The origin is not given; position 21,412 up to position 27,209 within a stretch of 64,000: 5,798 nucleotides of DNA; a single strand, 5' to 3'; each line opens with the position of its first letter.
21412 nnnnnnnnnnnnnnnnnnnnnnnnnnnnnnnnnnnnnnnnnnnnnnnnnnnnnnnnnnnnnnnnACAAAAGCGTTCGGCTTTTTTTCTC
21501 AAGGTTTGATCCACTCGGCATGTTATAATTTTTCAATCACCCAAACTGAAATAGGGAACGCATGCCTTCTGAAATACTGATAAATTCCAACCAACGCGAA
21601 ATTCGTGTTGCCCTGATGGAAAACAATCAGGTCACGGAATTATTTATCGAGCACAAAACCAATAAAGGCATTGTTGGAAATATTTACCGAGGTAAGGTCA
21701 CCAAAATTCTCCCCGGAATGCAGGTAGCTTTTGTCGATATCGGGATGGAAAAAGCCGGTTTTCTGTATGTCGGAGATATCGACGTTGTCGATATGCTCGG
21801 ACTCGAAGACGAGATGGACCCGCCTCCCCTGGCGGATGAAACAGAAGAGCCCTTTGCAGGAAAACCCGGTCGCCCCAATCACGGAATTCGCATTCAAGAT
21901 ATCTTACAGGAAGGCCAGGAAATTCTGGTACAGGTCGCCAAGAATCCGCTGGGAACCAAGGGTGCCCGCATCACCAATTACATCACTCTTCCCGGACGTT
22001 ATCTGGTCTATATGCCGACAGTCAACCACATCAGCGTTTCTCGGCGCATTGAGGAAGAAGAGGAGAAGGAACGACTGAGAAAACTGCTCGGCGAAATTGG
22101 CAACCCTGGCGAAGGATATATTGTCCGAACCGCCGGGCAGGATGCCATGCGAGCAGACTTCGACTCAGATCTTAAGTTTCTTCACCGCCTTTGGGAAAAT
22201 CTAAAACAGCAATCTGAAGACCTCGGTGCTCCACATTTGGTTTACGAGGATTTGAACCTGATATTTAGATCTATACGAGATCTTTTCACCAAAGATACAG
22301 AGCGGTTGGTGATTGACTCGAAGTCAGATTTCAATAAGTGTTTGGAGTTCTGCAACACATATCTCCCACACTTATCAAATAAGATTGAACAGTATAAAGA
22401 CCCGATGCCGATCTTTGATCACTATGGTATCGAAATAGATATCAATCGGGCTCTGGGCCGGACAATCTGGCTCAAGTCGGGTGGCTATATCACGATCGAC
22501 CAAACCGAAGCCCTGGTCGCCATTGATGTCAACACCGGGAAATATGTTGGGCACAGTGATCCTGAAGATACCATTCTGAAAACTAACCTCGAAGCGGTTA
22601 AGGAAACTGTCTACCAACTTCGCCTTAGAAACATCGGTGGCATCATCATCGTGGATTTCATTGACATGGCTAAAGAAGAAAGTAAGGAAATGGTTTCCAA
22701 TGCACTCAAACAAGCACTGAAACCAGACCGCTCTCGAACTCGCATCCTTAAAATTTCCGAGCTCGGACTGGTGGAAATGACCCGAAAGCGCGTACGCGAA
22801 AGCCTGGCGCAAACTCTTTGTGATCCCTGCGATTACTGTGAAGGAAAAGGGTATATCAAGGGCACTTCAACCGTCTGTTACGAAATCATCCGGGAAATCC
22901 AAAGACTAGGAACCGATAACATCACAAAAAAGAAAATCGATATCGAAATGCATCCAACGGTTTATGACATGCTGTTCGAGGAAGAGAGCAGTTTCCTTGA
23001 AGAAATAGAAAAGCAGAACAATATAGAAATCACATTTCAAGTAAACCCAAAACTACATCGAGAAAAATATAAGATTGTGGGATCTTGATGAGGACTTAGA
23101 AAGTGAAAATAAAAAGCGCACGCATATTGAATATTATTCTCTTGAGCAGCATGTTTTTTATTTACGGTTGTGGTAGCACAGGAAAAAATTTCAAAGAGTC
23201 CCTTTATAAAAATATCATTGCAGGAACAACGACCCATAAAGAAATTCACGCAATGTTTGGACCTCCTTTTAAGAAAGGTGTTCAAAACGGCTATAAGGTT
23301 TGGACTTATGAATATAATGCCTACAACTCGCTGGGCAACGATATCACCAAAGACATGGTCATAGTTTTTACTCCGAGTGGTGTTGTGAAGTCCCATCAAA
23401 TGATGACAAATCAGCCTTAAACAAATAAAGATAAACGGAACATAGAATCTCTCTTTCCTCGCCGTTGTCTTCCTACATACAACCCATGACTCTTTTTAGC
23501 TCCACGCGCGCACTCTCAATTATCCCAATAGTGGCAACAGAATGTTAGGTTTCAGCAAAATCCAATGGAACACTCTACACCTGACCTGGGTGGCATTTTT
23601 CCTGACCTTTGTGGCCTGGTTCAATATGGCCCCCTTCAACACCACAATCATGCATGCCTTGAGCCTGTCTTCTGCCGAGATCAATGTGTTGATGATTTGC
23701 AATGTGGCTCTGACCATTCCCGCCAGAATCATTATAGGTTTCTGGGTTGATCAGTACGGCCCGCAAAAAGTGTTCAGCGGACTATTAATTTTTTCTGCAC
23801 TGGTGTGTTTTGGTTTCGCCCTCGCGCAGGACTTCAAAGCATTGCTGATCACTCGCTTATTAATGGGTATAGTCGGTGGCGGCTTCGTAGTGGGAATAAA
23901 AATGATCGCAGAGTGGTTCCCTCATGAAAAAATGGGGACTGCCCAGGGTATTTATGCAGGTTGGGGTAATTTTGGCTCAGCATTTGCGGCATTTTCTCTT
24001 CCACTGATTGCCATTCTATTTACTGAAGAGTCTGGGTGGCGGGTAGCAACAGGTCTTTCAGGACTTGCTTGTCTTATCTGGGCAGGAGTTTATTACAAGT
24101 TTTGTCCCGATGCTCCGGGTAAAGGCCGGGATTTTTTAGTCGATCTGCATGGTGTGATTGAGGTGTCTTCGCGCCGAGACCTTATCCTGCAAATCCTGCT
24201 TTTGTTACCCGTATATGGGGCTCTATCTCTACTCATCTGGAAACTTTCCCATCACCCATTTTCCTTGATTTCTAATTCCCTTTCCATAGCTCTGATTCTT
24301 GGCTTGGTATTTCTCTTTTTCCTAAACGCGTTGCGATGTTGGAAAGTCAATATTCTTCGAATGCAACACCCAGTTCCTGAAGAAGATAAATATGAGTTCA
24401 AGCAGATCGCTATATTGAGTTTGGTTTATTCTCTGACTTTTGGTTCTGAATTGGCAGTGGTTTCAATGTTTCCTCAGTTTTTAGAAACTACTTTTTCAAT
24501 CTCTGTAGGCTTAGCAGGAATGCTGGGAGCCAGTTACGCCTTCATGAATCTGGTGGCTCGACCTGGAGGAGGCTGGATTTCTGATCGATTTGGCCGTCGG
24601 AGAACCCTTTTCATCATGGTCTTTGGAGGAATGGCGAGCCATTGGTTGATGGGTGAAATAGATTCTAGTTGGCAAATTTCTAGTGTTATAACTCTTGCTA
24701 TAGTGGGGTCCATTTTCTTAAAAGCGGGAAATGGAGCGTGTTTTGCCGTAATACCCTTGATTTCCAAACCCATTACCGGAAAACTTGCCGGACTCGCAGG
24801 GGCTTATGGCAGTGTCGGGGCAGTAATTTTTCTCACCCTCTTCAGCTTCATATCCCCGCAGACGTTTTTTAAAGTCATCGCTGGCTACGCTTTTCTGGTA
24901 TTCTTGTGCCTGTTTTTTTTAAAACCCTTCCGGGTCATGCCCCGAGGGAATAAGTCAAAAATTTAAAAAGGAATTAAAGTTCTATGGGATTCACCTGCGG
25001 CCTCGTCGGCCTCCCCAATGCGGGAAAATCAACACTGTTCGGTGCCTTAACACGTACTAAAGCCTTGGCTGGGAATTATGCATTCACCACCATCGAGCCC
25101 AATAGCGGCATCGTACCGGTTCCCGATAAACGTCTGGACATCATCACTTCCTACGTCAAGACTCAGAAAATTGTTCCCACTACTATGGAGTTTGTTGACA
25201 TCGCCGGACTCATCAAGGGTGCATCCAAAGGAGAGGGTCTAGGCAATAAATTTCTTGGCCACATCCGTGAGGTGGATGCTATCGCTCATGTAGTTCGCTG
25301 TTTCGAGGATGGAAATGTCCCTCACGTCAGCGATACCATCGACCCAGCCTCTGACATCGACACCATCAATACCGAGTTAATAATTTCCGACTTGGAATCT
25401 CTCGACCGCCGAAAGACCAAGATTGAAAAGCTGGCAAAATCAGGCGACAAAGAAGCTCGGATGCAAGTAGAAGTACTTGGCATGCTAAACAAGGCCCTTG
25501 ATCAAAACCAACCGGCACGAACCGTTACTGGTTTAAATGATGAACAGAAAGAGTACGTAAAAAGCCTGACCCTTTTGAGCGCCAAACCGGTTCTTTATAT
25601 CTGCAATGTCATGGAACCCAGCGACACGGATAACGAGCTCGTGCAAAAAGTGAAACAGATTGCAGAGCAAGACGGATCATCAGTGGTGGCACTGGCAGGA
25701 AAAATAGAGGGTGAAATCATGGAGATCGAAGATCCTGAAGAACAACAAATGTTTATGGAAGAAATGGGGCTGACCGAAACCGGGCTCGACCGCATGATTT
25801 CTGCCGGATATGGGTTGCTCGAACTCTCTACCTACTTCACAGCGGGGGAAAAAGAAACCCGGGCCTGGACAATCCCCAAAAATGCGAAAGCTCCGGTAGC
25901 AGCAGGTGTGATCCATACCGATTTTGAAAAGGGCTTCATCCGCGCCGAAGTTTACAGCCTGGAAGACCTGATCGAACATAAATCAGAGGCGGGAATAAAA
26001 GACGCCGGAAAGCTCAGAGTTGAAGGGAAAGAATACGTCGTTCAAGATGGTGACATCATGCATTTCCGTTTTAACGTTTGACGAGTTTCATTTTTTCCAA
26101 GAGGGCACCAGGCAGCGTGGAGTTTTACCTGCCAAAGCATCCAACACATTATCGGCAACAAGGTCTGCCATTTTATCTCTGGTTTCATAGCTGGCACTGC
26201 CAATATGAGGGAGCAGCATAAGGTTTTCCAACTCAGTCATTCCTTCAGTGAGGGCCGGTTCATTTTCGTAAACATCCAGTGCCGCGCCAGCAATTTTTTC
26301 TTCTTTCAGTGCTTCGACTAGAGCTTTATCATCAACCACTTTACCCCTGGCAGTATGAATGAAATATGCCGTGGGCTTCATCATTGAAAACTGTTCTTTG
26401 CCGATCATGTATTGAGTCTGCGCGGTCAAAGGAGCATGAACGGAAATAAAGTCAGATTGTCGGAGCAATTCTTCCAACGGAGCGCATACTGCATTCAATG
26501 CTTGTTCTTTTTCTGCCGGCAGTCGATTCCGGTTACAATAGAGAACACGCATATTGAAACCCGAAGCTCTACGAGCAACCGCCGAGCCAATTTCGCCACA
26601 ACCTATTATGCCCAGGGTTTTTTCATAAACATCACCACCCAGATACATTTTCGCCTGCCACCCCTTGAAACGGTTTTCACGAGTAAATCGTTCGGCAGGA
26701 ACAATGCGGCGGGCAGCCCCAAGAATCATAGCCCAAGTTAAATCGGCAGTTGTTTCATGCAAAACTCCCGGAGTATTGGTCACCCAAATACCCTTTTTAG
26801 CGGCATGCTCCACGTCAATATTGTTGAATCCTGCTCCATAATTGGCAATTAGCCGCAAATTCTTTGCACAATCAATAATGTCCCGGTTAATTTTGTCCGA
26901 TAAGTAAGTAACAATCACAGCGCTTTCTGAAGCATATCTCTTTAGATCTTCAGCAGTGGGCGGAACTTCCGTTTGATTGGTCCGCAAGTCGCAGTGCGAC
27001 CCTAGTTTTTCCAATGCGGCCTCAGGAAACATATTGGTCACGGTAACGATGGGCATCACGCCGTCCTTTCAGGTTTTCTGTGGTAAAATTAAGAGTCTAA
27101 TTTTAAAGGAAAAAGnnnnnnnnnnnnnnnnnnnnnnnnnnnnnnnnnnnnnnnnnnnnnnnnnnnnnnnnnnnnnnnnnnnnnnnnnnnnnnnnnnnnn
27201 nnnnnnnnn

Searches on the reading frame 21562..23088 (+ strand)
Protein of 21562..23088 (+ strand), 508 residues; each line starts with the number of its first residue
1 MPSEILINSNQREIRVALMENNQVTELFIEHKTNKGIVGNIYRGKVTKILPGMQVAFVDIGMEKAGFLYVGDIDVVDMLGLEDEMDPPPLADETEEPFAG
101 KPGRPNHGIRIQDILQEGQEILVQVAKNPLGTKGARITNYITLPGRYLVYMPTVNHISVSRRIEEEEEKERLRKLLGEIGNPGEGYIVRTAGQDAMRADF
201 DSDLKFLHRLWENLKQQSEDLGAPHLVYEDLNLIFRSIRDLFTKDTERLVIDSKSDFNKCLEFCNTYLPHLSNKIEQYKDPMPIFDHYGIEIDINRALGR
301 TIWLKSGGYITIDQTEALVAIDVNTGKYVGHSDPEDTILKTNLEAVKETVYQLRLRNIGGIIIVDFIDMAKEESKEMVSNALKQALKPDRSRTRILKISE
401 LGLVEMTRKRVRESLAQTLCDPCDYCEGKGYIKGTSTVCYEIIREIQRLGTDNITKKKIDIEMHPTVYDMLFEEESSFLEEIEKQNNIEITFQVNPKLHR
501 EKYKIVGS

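Call 53: search_protein_families(library=pfam, proteins=[window:21562-23088:+], max_evalue=0.00001)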
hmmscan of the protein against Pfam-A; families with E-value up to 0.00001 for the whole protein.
window:21562-23088:+ (508 aa): 2 families
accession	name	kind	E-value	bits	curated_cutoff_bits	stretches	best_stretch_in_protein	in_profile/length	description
PF10150.14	RNase_E_G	-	1.2e-102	343.4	25.5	1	142-411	1-270/270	Ribonuclease E/G family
PF20833.2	RNase_E_G_Thio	-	4.7e-12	46.3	26.8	1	422-505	1-83/86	RNase E/G, Thioredoxin-like domain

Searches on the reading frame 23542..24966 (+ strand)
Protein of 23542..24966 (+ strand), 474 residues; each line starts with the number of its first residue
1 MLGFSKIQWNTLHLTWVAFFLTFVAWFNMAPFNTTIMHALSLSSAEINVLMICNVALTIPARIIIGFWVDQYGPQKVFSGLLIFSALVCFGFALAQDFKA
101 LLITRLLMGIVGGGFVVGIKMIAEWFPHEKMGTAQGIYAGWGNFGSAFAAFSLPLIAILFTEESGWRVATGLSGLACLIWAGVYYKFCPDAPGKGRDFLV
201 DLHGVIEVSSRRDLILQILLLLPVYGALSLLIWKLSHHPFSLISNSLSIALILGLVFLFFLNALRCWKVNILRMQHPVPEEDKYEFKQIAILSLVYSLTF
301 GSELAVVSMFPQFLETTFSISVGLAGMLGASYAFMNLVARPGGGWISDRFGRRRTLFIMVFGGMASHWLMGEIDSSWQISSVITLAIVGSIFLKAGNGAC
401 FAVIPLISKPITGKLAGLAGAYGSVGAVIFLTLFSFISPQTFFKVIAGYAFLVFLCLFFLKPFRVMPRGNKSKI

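Call 53: search_protein_families(library=pfam, proteins=[window:23542-24966:+], max_evalue=0.00001)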
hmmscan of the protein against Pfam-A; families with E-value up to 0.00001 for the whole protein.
window:23542-24966:+ (474 aa): 2 families
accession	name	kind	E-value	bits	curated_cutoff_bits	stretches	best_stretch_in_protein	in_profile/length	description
PF07690.21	MFS_1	-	3.4e-42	145.1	33.4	2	16-263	2-260/347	Major Facilitator Superfamily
PF00083.30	Sugar_tr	-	1.6e-06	27.8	22.3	0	18-192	20-195/452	Sugar (and other) transporter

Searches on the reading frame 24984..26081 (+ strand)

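Call 53: search_protein_families(library=pfam, proteins=[window:24984-26081:+], max_evalue=0.00001)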
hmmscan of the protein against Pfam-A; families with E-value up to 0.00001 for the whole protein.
window:24984-26081:+ (365 aa): 3 families
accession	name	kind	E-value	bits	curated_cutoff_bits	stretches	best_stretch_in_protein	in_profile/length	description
PF06071.19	YchF-GTPase_C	-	1.1e-39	134.9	27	1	281-364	1-84/84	Protein of unknown function (DUF933)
PF01926.29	MMR_HSR1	-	9e-21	74.6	21.9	1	5-111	2-86/113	50S ribosome-binding GTPase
PF02421.24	FeoB_N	-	7.2e-08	32.5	27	1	4-54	2-52/156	Ferrous iron transport protein B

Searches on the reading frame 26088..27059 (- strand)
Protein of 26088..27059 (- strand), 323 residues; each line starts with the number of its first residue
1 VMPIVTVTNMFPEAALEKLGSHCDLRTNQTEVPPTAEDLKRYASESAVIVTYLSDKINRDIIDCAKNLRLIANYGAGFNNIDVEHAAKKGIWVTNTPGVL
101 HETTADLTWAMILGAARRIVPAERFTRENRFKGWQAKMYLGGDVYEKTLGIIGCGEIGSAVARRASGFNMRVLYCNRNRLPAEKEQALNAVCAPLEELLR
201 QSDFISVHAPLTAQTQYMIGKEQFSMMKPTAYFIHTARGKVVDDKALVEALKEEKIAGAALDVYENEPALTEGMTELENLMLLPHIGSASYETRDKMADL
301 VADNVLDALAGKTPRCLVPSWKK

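Call 53: search_protein_families(library=pfam, proteins=[window:26088-27059:-], max_evalue=0.00001)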
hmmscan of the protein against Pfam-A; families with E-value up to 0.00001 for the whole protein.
window:26088-27059:- (323 aa): 2 families
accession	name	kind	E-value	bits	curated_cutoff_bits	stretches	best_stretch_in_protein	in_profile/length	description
PF02826.25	2-Hacid_dh_C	-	5.3e-60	202.3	25.1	1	110-287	2-178/178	D-isomer specific 2-hydroxyacid dehydrogenase, NAD binding domain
PF00389.36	2-Hacid_dh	-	2.5e-28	98.9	24.6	1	10-317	6-132/134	D-isomer specific 2-hydroxyacid dehydrogenase, catalytic domain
